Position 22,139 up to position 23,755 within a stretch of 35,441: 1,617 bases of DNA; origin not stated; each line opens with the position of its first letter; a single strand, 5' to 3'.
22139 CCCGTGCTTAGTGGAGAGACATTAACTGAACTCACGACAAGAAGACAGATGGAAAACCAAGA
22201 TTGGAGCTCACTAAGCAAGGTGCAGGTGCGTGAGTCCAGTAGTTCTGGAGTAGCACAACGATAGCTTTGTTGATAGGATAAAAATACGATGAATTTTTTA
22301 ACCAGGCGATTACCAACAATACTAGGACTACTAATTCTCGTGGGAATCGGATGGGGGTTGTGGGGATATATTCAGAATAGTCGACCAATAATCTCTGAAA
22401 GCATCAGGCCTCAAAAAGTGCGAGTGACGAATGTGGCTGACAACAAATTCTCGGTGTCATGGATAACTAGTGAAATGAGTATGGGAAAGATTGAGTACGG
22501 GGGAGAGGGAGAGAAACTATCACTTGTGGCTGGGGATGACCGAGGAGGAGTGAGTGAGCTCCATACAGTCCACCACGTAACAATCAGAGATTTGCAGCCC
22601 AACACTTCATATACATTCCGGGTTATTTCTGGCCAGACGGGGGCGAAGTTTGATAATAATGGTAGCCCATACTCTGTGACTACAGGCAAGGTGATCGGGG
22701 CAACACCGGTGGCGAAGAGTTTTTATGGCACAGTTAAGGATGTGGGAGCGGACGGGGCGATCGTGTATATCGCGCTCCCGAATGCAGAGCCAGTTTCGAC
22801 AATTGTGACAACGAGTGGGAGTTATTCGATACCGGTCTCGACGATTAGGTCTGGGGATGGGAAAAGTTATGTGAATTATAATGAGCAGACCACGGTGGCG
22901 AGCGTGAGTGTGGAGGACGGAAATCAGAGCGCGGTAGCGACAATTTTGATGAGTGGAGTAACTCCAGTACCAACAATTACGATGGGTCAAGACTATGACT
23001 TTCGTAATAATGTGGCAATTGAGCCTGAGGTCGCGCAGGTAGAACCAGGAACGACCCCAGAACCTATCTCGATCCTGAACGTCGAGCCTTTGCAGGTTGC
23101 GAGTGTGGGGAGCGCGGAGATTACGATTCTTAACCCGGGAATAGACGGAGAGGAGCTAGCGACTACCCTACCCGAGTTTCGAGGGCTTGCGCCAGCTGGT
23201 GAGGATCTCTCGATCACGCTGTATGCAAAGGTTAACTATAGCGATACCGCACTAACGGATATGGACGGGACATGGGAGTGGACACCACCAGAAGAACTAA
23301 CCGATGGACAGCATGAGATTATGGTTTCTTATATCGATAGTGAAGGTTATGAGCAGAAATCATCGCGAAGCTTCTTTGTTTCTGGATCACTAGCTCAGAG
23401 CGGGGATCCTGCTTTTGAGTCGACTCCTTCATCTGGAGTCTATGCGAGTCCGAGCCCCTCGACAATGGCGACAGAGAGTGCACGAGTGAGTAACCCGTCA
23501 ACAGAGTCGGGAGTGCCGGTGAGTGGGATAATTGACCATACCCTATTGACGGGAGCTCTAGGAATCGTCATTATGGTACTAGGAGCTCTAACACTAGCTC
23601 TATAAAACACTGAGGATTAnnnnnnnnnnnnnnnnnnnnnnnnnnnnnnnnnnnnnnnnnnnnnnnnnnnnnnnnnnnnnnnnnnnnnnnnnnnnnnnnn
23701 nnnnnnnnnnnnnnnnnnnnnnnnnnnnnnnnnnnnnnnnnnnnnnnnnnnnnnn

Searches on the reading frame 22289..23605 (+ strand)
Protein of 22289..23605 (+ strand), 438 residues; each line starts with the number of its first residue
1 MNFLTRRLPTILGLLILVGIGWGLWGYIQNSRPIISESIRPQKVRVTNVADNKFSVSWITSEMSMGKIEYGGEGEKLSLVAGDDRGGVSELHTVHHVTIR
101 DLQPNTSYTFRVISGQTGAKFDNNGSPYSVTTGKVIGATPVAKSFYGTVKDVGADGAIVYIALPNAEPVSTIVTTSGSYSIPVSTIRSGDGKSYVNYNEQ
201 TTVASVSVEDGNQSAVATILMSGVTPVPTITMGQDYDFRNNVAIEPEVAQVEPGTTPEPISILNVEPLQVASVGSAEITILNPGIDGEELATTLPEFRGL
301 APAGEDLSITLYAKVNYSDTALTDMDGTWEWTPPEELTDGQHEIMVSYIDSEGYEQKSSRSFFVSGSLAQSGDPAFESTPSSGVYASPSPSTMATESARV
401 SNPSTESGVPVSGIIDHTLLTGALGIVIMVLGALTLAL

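Call 9: search_protein_families(library=pfam, proteins=[window:22289-23605:+])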
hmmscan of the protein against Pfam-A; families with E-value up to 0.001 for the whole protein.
window:22289-23605:+ (438 aa): 3 families
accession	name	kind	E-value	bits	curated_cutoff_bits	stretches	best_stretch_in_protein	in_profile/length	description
PF16656.11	Pur_ac_phosph_N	-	6.6e-09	36.7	30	1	41-131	1-92/93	Purple acid Phosphatase, N-terminal domain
PF19077.6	Big_13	-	5e-08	33.8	27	1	293-360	27-96/102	Bacterial Ig-like domain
PF00041.27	fn3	-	1.3e-07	32.1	25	1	41-117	3-70/84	Fibronectin type III domain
